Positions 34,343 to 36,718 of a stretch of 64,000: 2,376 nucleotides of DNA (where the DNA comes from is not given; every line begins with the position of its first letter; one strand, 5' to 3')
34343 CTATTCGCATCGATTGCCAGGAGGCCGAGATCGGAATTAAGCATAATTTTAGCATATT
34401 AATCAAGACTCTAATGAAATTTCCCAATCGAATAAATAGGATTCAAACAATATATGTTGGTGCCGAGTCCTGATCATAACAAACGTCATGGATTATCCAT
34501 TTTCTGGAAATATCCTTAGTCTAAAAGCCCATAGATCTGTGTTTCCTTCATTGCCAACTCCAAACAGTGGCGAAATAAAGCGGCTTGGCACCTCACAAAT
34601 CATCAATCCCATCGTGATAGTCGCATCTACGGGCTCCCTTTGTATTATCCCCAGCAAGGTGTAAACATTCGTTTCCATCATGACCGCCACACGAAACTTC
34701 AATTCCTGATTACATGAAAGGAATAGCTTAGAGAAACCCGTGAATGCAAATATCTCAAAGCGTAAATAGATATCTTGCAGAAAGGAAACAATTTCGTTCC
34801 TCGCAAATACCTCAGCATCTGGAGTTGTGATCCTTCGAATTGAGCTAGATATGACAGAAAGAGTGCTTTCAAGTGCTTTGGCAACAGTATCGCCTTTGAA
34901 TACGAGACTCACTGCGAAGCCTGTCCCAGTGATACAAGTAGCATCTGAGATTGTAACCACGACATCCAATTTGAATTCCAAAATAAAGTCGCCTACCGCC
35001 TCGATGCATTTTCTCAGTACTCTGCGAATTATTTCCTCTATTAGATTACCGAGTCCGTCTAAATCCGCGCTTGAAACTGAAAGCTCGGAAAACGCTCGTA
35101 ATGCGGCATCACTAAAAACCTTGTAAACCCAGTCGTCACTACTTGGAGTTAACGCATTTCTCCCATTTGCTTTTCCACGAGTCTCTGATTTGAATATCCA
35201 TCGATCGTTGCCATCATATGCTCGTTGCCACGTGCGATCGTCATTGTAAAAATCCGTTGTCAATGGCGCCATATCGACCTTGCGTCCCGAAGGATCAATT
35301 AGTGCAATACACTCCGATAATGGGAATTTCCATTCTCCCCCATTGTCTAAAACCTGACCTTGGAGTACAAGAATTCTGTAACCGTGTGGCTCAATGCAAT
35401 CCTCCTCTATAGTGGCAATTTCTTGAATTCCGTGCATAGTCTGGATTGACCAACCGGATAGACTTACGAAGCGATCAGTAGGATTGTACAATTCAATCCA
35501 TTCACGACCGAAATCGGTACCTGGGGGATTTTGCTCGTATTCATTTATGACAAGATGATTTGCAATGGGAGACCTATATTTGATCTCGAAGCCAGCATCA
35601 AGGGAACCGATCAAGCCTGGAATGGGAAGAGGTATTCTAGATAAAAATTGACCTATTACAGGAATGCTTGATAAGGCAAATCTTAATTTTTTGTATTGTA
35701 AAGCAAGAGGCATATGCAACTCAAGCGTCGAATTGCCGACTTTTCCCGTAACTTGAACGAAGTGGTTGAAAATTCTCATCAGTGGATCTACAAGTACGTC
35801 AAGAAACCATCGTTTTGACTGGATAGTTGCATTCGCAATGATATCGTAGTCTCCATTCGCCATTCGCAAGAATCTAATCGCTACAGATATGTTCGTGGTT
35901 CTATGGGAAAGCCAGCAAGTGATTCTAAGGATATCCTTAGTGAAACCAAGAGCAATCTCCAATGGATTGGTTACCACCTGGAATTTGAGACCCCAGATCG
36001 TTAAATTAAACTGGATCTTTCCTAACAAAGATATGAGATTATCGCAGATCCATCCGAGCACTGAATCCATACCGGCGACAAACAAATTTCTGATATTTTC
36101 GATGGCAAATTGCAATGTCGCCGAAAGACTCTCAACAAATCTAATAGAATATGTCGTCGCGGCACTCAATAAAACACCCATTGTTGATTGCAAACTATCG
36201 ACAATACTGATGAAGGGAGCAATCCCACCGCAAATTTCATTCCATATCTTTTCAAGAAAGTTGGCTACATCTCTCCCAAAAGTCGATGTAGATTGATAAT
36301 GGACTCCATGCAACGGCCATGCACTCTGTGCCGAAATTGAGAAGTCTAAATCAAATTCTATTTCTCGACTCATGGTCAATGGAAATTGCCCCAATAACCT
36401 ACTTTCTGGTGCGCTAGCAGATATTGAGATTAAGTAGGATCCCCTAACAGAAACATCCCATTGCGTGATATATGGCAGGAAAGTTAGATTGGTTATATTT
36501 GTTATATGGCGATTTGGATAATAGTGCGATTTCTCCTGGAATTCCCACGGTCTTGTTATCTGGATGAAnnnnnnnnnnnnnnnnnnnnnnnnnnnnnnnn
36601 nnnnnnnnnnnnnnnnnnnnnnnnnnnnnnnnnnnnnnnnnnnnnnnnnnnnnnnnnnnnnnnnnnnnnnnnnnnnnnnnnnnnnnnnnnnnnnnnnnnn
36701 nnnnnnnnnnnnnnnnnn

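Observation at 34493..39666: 1430-aa orphan membrane-anchored protein with a lamin-tail domain, flanked by a TrmB regulator and an MscS channel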

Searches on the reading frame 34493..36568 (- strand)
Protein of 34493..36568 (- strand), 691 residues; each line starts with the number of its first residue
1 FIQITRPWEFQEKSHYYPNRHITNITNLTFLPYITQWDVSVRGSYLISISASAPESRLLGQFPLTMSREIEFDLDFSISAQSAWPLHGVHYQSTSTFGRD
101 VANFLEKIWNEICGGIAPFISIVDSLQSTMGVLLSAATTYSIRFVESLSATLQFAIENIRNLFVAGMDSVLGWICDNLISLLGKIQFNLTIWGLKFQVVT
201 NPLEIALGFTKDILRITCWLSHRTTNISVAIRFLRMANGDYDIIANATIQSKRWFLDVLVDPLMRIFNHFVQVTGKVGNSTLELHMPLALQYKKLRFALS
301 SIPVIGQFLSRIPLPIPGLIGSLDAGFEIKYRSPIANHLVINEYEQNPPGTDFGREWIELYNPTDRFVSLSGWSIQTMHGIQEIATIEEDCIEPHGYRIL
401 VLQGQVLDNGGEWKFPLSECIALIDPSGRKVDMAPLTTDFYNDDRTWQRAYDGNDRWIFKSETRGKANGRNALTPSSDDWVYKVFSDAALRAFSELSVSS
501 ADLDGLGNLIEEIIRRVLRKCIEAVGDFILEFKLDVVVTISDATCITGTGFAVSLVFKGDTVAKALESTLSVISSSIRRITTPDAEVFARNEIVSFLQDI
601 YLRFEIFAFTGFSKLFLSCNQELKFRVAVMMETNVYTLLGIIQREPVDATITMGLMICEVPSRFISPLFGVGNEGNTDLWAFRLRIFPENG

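Call 48: predict_structure(alignment_id=A6)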
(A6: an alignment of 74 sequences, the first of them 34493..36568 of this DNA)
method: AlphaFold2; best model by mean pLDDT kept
length: 691 residues; sequences in the alignment: 74
mean_pLDDT: 80.6   pTM: 0.63
mean pLDDT of the five models: 80.6, 80.2, 80.1, 78.2, 75.4
residues with pLDDT >= 90: 164; 70-90: 384; 50-70: 137; < 50: 6
segments of 3 or more residues with pLDDT < 50: none
pLDDT, mean of each block of 10 residues (from residue 1): 92 88 82 92 83 55 72 87 92 77 69 59 61 63 68 70 62 70 78 78 60 84 84 82 85 85 81 86 90 91 88 90 93 77 87 82 86 79 59 88 81 71 86 88 89 86 84 57 81 75 83 87 84 95 91 93 85 74 57 80 95 72 88 90 82 94 84 89 88 48
secondary structure, 60 per line:
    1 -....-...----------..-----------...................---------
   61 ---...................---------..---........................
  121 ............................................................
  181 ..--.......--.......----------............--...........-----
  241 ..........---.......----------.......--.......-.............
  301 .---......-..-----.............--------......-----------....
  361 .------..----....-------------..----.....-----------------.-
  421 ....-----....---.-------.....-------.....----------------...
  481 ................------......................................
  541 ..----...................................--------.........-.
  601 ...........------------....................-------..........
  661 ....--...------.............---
elements in order (helices of 4 or more, strands of 3 or more residues): E2-5 E33-51 E64-82 H97-182 E185-191 E194-200 E211-222 E225-235 E241-250 E254-260 E271-277 E280-286 E288-298 H305-310 E319-331 E340-345 E357-361 E374-377 E397-401 E421-424 E430-433 E445-449 E457-461 H478-496 H503-528 E529-542 E547-558 H559-581 H590-598 E600-611 E624-634 H635-643 E651-661 E676-688

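Call 53: fold_search(model_id=the predicted structure, library=pdb)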
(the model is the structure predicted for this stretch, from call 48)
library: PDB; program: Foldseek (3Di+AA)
matches with E <= 10: 542; with E <= 0.001: 4
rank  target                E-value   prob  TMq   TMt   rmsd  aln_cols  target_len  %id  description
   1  2y0h                  1.4e-04  0.77  0.10  0.16  25.6       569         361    8  Crystal Structure of Pseudomonas Aeruginosa OpdL (released 2011-12-21)
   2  4fsp                  1.8e-04  0.77  0.10  0.16  23.6       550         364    7  Crystal Structure of Pseudomonas aeruginosa OccK11 (OpdR) (released 2013-07-24)
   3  4frx_B                5.5e-04  0.54  0.10  0.16  24.3       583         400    6  Crystal Structure of Pseudomonas aeruginosa OccK8 (OprE) (released 2013-07-24)
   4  4frt_A                9.4e-04  0.41  0.11  0.17  24.1       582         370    8  Crystal Structure of Pseudomonas aeruginosa OccK7 (OpdD) (released 2013-07-24)
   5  3szd_B                1.5e-03  0.54  0.10  0.17  24.7       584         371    7  Crystal structure of Pseudomonas aeruginosa OccK2 (OpdF) (released 2012-02-08)
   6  5dl7                  2.1e-03  0.33  0.10  0.16  24.0       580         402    8  Crystal structure of Acinetobacter baumannii OccAB3 (released 2016-02-03)
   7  4fms_B                2.2e-03  0.44  0.10  0.17  25.5       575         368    7  Crystal structure of Pseudomonas aeruginosa OccK2 (OpdF) in complex with glucuronate (released 2013-03-13)
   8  7vu2                  2.2e-03  0.44  0.09  0.13  24.6       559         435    8  Chitoporin from Serratia marcescens (released 2022-11-09)
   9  3sy9_C                2.3e-03  0.41  0.10  0.16  23.9       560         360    8  Crystal structure of Pseudomonas aeruginosa OccD2 (OpdC) (released 2012-02-08)
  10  4fms_A                2.4e-03  0.51  0.10  0.17  23.5       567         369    6  Crystal structure of Pseudomonas aeruginosa OccK2 (OpdF) in complex with glucuronate (released 2013-03-13)
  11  4ft6                  2.4e-03  0.41  0.10  0.16  24.3       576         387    7  Crystal Structure of Pseudomonas aeruginosa OccK9 (OpdG) (released 2013-07-24)
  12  2o4v_A                3.5e-03  0.18  0.09  0.13  26.4       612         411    6  An arginine ladder in OprP mediates phosphate specific transfer across the outer membrane (released 2006-12-26)
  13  2y2x_A                4.3e-03  0.30  0.09  0.16  24.4       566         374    6  Crystal Structure of Pseudomonas Aeruginosa OpdK with Vanillate (released 2011-12-28)
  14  2y2x_B                4.5e-03  0.30  0.10  0.16  24.4       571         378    6  Crystal Structure of Pseudomonas Aeruginosa OpdK with Vanillate (released 2011-12-28)
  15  2qtk_A                4.5e-03  0.28  0.10  0.16  25.4       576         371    6  Crystal Structure of the outer membrane protein opdK from Pseudomonas aeruginosa (released 2008-06-24)
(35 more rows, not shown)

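Call 76: fold_search(model_id=the predicted structure, library=viral)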
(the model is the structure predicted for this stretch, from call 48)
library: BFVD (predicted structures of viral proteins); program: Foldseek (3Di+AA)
matches with E <= 10: 413; with E <= 0.001: 1
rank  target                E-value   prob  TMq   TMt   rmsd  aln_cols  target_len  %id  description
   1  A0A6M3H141            1.7e-04  0.84  0.09  0.05  42.7       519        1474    9  (no name in the UniProt tables at hand)
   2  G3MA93                4.2e-03  1.00  0.14  0.11  17.6       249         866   15  Gp352 [Bacillus phage G]
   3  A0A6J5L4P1            4.9e-03  0.25  0.10  0.15  26.0       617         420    6  OmpC Outer membrane protein (Porin) [uncultured Caudovirales phage]
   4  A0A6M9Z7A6            1.2e-02  0.08  0.06  0.08  32.3       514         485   10  Maturation protein [Picornavirales sp.]
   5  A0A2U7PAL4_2          1.4e-02  0.13  0.09  0.07  33.7       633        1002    8  (no name in the UniProt tables at hand)
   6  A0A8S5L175            1.5e-02  0.03  0.05  0.06  30.1       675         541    8  Maturation protein (Fragment) [ssRNA phage SRR7976300_1]
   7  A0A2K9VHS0            1.8e-02  0.15  0.07  0.10  30.5       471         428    8  Tail fiber protein [Pseudomonas phage Littlefix]
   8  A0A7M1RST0            3.6e-02  0.33  0.10  0.06  23.0       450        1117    8  Phosphatase [uncultured phage cr7_1]
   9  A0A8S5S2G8            4.0e-02  0.11  0.08  0.09  30.0       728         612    8  Phosphate-selective porin O and P [Siphoviridae sp. ctBLh2]
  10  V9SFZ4                4.9e-02  0.47  0.10  0.26  20.5       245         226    6  MORN repeat-containing protein [Tunisvirus fontaine2]
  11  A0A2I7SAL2            5.7e-02  0.06  0.06  0.09  32.1       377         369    9  (no name in the UniProt tables at hand)
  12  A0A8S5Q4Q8            7.1e-02  0.14  0.07  0.12  28.6       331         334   10  Tail fiber protein [Podoviridae sp. ctza028]
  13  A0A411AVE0            7.1e-02  0.13  0.07  0.12  34.5       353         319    8  (no name in the UniProt tables at hand)
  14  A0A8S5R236            7.9e-02  0.02  0.06  0.09  33.0       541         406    8  Uncharacterized protein [Siphoviridae sp. ct6d71]
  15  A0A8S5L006            8.3e-02  0.03  0.07  0.08  34.1       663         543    8  Maturation protein [ssRNA phage SRR6960799_5]
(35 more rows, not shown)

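Call 107: search_solved_structures(query=A6, max_evalue=1)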
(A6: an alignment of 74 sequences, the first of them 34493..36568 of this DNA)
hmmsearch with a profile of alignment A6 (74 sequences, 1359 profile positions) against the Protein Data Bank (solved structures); distinct sequences matched with E-value up to 1: 11.
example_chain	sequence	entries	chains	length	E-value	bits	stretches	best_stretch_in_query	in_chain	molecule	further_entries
4uos_A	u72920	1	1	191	1.9e-05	25.6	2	768-837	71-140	DESIGNED HELICAL BUNDLE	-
9j1k_J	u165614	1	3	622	0.00022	22.1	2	773-859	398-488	FtbJ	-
5cwb_A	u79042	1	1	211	0.00024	22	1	474-641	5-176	Designed helical repeat protein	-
6v8i_CF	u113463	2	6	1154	0.0003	21.7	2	766-832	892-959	Tape Measure Protein, gp57 | Tape measure protein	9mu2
7mwr_B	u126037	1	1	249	0.0023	18.7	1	475-640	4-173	LHD101B4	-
4tql_A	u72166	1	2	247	0.0029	18.4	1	775-840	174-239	Three helix bundle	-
5zvk_A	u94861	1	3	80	0.13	12.9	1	766-836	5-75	Human Coronavirus MERS HR1 motif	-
6r17_A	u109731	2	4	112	0.23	12.1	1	543-626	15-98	Synaptonemal complex central element protein 2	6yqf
1h2h_A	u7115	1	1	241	0.68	10.5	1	916-956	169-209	HYPOTHETICAL PROTEIN TM1643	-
9c7z_A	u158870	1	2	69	0.7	10.5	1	776-836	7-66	HALC3_919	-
1j5p_A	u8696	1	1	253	0.74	10.4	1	916-956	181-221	ASPARTATE DEHYDROGENASE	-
